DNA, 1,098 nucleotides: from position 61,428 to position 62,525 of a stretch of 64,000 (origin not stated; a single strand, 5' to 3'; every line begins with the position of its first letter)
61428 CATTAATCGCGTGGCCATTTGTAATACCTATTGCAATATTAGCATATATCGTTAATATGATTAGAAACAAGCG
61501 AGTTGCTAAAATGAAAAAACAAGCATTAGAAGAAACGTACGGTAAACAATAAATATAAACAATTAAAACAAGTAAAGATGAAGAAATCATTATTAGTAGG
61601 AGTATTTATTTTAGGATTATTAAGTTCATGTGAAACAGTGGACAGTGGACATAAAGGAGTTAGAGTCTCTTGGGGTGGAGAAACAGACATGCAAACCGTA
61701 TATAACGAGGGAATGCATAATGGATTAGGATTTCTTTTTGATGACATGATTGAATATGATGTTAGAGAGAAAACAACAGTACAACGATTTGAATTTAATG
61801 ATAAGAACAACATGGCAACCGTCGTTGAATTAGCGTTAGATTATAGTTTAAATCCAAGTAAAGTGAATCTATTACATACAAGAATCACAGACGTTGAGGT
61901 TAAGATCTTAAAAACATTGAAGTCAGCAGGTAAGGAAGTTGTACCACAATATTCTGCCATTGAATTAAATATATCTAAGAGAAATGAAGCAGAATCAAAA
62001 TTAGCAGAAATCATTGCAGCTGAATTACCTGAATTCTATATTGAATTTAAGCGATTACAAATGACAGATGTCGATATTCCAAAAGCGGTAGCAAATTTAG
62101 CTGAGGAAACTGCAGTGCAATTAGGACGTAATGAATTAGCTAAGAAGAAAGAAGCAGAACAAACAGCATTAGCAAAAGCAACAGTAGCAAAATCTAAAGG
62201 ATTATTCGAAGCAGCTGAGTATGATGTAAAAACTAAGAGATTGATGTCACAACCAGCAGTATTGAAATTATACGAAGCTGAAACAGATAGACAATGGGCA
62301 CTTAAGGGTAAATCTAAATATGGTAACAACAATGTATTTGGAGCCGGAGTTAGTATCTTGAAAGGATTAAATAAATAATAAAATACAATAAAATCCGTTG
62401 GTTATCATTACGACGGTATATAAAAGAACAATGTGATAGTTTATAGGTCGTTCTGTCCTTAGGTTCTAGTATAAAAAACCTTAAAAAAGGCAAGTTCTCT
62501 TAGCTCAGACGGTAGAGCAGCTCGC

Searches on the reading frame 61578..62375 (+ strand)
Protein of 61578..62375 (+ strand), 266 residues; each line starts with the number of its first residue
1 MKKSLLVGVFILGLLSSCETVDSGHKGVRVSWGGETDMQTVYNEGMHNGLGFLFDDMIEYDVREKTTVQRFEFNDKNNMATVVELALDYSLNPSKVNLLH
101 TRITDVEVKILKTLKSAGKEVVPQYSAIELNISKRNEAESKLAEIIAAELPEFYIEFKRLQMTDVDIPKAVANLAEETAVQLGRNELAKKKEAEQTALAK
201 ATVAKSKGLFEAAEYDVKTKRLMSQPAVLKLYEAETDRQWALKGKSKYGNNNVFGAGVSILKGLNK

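Call 12: search_protein_families(library=pfam, proteins=[window:61578-62375:+], max_evalue=0.001)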
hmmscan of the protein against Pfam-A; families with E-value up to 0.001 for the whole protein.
window:61578-62375:+ (266 aa): 1 family
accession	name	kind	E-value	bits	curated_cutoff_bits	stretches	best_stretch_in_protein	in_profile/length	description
PF01145.31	Band_7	-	5e-17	62.9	23.6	1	20-196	2-175/176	SPFH domain / Band 7 family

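Call 52: find_related_loci(query=window:61578-62375:+, collection=viral_contigs, flank=10000)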
Query window:61578-62375:+ (266 aa) in viral_contigs; peptide patterns used: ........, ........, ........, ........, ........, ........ (x = any residue, [..] = any of these).
39 stretches matched a pattern; 13 encode a relative of the query (tblastn E <= 1e-3); 13 distinct loci.
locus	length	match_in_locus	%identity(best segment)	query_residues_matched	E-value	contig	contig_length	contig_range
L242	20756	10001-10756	94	15-266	1e-161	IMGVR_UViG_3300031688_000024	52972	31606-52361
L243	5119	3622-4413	87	1-264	4e-155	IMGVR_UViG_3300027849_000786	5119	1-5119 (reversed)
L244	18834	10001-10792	87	1-264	7e-153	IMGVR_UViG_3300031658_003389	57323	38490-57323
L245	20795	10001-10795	76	1-264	7e-135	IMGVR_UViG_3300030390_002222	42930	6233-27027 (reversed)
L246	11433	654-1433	77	6-265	5e-135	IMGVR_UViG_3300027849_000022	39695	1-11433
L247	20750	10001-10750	76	6-255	9e-123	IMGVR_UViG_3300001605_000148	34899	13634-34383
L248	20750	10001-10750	76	6-255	9e-123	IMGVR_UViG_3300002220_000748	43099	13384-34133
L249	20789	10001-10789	69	1-264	1e-120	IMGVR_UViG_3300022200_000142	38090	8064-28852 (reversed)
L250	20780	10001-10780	68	5-264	9e-118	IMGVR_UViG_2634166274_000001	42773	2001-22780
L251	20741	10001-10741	68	18-264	3e-116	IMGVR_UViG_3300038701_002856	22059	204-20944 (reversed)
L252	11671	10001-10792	68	1-264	8e-114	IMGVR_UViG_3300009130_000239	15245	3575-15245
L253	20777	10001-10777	48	1-265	2e-81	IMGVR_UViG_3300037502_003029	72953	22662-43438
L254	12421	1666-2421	48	15-264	7e-73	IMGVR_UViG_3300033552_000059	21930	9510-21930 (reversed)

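Call 94: find_homologous_proteins(query=L246:8205-9053:+, max_evalue=1e-10)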
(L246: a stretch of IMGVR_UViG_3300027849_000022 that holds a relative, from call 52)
Query L246:8205-9053:+ (283 aa): 1234 proteins with E <= 1e-10 among 1380 candidates; the best 120 are listed.
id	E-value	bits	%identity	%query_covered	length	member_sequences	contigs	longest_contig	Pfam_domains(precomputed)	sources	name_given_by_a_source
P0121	9.9e-181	617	94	100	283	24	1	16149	PF00303.25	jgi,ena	jgi:thymidylate synthase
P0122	1.3e-179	614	94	100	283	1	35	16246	PF00303.25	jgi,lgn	jgi:thymidylate synthase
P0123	3.3e-174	596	91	100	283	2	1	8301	PF00303.25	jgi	jgi:thymidylate synthase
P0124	1.2e-172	591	90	100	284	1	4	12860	PF00303.25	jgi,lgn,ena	-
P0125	1.2e-169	581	89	100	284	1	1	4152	PF00303.25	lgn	-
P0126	4.2e-168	576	88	100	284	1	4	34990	PF00303.25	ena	-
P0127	9.1e-167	571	88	100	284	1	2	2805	PF00303.25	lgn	-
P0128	1.1e-166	571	88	100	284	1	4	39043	PF00303.25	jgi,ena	-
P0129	1.5e-165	567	88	100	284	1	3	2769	PF00303.25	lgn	-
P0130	3.0e-165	566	87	100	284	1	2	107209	PF00303.25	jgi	jgi:thymidylate synthase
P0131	3.4e-165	566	86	100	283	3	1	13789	PF00303.25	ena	-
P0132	1.6e-162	558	86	100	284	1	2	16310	PF00303.25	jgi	jgi:thymidylate synthase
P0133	1.5e-161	554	86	100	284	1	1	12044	PF00303.25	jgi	jgi:thymidylate synthase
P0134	1.7e-161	554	85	100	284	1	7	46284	PF00303.25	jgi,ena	-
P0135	7.1e-161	552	85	100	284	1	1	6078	PF00303.25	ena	-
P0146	3.1e-144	498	75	100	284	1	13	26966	PF00303.25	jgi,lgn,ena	-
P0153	2.1e-143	495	75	100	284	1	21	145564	PF00303.25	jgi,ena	-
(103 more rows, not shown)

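Call 95: find_encoding_contigs(protein=P0153, flank=10000, max_places=3)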
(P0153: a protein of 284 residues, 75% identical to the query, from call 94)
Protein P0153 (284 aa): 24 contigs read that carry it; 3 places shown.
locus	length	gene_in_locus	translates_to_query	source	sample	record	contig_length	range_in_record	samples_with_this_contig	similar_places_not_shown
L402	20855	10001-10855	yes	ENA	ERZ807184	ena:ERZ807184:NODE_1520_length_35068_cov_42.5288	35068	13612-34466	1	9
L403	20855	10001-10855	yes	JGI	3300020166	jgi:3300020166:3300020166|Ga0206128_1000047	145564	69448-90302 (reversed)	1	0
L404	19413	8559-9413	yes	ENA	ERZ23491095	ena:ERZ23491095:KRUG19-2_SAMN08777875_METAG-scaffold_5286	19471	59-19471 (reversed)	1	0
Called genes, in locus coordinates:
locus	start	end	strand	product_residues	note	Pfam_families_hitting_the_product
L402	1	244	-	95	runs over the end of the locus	-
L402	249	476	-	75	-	-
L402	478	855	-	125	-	PF18847:LPD29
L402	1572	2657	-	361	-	PF03796:DnaB_C (weak), PF06745:ATPase (faint)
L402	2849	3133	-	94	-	-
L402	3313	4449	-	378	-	-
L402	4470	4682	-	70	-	-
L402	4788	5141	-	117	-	-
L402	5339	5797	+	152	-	-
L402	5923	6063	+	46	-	-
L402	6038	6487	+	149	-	-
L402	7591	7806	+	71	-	-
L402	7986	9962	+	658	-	PF13191:AAA_16 (weak), PF23569:NBD_SMAX1 (weak), PF00004:AAA, PF17871:AAA_lid_9, PF00004:AAA, PF07724:AAA_2, PF07728:AAA_5, PF10431:ClpB_D2-small, +9 more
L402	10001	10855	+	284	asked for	PF00303:Thymidylat_synt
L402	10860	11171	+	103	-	-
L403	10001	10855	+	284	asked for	PF00303:Thymidylat_synt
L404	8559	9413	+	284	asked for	PF00303:Thymidylat_synt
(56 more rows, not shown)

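Call 98: find_encoding_contigs(protein=P0146, flank=10000, max_places=5)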
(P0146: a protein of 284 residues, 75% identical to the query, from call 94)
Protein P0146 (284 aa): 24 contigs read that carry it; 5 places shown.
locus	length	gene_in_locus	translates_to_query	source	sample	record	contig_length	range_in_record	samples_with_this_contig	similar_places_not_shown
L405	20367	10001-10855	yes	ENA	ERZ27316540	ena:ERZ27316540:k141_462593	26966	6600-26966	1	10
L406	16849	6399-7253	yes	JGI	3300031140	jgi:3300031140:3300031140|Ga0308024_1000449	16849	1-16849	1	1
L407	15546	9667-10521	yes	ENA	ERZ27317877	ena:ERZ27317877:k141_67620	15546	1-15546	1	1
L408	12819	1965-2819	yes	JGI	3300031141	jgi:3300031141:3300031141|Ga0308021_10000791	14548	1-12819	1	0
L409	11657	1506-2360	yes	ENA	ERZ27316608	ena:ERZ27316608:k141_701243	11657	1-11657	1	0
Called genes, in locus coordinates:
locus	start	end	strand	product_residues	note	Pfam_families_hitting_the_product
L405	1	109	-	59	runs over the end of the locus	-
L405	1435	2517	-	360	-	PF03796:DnaB_C (weak), PF06745:ATPase (weak), PF13481:AAA_25 (faint)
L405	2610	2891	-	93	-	-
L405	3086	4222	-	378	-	-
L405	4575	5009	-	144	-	-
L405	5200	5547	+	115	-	-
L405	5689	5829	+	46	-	-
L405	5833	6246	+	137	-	-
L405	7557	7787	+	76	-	-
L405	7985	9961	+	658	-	PF13191:AAA_16 (weak), PF23569:NBD_SMAX1 (weak), PF00004:AAA, PF17871:AAA_lid_9, PF00004:AAA, PF07724:AAA_2, PF07728:AAA_5, PF10431:ClpB_D2-small, +8 more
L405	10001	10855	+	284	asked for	PF00303:Thymidylat_synt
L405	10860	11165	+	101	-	-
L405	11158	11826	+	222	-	PF00574:CLP_protease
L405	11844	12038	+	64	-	-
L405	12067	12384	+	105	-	-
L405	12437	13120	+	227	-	-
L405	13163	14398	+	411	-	-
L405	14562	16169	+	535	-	-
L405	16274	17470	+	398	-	PF10933:DUF2827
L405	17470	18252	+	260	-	PF00535:Glycos_transf_2 (weak)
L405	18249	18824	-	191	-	-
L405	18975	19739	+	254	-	-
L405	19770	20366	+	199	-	?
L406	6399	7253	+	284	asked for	PF00303:Thymidylat_synt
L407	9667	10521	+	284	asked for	PF00303:Thymidylat_synt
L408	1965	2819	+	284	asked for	PF00303:Thymidylat_synt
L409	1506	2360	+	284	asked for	PF00303:Thymidylat_synt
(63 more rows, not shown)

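Call 102: search_protein_families(library=pfam, proteins=[L405:17470-18249:+, L405:16274-17467:+], max_evalue=0.01)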
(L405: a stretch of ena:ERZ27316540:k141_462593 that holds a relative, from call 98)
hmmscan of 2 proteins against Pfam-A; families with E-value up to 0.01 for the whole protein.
L405:17470-18249:+ (260 aa): 1 family
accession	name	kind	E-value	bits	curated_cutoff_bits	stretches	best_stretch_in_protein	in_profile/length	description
PF00535.33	Glycos_transf_2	-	2e-07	31.6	23.3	1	40-136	15-97/168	Glycosyl transferase family 2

L405:16274-17467:+ (398 aa): 1 family
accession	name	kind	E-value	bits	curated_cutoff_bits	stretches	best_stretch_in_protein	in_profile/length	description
PF10933.14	DUF2827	-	3.3e-90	303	25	1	3-375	1-362/362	Protein of unknown function (DUF2827)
